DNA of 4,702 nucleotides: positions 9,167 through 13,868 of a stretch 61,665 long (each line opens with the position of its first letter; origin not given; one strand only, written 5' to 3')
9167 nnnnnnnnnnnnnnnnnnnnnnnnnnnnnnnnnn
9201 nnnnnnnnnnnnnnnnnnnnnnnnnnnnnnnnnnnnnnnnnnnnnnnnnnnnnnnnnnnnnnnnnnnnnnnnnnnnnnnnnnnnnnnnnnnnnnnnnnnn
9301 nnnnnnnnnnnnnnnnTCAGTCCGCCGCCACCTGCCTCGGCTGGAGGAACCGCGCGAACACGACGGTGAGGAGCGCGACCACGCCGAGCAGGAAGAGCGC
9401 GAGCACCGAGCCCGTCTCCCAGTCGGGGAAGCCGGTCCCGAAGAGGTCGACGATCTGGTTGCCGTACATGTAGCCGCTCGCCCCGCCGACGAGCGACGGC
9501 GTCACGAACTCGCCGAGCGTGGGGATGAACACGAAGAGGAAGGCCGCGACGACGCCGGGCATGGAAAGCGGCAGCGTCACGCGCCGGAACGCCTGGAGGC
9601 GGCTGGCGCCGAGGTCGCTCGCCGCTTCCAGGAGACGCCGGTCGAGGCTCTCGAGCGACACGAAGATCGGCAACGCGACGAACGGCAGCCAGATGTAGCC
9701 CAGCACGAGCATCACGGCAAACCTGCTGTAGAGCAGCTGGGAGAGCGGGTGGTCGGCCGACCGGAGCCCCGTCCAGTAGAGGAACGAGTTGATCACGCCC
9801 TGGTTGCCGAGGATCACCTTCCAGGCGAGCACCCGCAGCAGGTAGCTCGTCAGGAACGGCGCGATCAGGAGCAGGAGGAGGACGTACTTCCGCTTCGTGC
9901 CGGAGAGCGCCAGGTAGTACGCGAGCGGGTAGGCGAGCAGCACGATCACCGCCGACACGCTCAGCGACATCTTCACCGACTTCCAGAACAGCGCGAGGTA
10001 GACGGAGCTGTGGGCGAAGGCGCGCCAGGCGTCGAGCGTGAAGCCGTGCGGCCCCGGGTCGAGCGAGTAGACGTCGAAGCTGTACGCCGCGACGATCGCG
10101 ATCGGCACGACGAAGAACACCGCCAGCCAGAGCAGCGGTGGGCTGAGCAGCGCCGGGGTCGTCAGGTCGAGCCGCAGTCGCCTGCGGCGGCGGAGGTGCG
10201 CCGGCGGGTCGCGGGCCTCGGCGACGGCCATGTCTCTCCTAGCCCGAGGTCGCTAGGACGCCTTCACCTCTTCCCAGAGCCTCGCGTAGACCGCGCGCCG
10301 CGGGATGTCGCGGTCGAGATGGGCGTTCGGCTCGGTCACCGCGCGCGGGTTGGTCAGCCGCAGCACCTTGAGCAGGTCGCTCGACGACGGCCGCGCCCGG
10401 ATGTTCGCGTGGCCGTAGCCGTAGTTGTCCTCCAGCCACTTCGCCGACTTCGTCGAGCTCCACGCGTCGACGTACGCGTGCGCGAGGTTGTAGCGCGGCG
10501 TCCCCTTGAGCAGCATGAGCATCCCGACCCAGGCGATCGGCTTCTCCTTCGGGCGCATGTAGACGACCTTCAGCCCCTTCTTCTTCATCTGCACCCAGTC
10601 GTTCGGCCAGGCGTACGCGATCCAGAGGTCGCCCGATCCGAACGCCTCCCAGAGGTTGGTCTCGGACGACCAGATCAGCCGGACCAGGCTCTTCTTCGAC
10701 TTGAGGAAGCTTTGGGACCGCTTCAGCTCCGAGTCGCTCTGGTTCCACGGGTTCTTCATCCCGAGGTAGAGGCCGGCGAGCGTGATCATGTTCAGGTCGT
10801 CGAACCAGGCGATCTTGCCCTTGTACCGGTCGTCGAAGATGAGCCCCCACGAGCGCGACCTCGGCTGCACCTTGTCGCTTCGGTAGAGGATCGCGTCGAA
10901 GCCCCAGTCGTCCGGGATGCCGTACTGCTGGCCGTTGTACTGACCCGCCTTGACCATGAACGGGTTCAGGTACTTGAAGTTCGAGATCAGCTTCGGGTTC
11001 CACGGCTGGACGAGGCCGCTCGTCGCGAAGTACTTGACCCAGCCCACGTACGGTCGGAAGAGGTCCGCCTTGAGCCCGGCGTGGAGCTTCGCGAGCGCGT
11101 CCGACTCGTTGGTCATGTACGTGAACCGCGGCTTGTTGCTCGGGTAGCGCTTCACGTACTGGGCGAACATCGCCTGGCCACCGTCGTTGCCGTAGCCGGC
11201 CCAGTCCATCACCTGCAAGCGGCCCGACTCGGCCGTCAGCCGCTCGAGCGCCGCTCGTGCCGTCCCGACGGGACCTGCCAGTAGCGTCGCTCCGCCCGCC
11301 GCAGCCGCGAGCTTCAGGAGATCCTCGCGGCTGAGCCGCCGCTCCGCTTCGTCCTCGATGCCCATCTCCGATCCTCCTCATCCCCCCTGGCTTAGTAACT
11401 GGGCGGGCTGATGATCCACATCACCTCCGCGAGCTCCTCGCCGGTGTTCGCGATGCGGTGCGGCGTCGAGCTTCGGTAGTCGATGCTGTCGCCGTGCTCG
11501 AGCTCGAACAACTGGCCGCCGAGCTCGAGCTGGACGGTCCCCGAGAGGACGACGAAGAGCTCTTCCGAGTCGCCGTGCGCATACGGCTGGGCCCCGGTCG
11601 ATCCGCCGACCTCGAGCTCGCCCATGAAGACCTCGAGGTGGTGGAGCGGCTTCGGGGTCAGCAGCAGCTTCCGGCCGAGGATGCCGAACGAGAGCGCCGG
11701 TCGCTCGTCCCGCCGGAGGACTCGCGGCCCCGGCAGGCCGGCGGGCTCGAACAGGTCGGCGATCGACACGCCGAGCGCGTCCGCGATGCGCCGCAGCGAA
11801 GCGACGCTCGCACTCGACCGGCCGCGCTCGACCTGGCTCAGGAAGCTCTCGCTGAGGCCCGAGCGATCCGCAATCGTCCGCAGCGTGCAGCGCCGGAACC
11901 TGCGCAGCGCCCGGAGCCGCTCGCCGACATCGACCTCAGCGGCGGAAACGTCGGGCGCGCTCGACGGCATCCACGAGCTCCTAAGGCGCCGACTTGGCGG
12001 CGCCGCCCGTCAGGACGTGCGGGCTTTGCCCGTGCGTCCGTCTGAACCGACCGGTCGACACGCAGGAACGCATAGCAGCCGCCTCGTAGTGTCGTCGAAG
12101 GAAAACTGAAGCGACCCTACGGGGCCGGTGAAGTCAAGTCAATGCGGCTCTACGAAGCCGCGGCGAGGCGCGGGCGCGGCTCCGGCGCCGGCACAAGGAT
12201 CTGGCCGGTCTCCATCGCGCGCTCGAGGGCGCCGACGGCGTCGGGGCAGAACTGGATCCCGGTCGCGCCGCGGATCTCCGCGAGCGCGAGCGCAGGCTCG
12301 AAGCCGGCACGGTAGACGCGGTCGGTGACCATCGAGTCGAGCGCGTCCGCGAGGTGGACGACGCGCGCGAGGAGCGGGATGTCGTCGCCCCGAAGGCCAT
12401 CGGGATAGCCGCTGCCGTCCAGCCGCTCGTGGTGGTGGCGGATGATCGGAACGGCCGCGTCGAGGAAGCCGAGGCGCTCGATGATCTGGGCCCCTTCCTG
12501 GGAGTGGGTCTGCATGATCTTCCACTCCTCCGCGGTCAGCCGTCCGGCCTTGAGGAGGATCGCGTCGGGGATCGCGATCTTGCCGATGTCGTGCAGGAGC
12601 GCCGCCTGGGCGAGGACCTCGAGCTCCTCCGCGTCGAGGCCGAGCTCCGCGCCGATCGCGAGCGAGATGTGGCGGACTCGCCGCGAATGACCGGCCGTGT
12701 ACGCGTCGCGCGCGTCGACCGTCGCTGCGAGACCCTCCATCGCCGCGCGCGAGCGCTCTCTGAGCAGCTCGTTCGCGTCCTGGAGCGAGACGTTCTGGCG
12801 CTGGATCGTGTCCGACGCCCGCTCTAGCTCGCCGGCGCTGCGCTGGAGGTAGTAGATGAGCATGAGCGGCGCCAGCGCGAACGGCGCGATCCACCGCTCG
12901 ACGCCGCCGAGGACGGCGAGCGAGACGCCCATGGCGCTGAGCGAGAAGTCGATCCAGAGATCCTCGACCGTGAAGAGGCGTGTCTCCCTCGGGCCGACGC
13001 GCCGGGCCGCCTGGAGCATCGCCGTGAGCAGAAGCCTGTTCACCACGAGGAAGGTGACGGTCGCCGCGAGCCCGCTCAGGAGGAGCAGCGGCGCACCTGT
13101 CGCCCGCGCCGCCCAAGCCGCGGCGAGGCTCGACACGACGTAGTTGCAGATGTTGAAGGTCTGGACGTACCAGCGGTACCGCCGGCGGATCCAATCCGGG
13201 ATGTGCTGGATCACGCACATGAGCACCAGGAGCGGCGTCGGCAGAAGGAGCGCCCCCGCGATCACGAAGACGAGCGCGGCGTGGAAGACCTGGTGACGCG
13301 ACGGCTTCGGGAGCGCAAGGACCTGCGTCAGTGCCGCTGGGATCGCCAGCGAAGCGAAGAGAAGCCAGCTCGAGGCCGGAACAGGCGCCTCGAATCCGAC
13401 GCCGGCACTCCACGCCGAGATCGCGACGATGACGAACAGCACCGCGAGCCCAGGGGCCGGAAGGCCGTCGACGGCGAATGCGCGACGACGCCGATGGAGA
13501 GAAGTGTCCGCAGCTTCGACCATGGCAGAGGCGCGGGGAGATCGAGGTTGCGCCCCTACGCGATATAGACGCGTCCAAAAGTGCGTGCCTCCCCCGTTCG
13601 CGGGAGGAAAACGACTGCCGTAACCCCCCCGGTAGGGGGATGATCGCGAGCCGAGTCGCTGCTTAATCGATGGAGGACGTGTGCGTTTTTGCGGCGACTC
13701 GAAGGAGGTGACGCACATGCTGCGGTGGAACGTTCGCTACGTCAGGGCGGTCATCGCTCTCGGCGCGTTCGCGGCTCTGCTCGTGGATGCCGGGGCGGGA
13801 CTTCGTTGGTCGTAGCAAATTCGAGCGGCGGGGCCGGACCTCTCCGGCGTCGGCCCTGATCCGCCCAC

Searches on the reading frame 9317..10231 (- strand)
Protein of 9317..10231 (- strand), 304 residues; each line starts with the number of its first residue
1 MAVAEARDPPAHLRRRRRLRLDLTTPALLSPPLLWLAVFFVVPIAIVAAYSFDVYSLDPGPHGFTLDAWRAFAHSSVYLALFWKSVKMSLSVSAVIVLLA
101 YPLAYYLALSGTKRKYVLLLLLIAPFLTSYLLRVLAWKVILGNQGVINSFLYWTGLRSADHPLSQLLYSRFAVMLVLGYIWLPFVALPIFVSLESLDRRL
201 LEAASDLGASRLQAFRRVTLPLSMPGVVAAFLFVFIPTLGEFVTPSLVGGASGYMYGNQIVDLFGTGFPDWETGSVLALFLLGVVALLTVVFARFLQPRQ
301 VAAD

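Call 80: search_protein_families(library=pfam, proteins=[window:9317-10231:-], max_evalue=0.001)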
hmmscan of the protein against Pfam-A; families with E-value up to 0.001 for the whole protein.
window:9317-10231:- (304 aa): 1 family
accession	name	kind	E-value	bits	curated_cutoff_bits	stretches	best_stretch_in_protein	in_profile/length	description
PF00528.27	BPD_transp_1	-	7.8e-14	52.2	26.4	1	101-299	2-181/184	Binding-protein-dependent transport system inner membrane component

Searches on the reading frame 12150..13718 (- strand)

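Call 81: search_protein_families(library=pfam, proteins=[window:12150-13718:-], max_evalue=0.001)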
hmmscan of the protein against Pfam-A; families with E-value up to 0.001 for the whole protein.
window:12150-13718:- (522 aa): 3 families
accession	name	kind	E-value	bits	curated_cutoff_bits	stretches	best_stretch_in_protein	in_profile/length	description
PF13487.12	HD_5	-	9e-37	126.9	27.2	1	334-484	7-160/170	HD domain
PF01966.28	HD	-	7.6e-24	84.7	22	1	342-463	2-116/116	HD domain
PF08668.18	HDOD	-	0.00091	19.2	22.9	0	342-431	96-195/196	HDOD domain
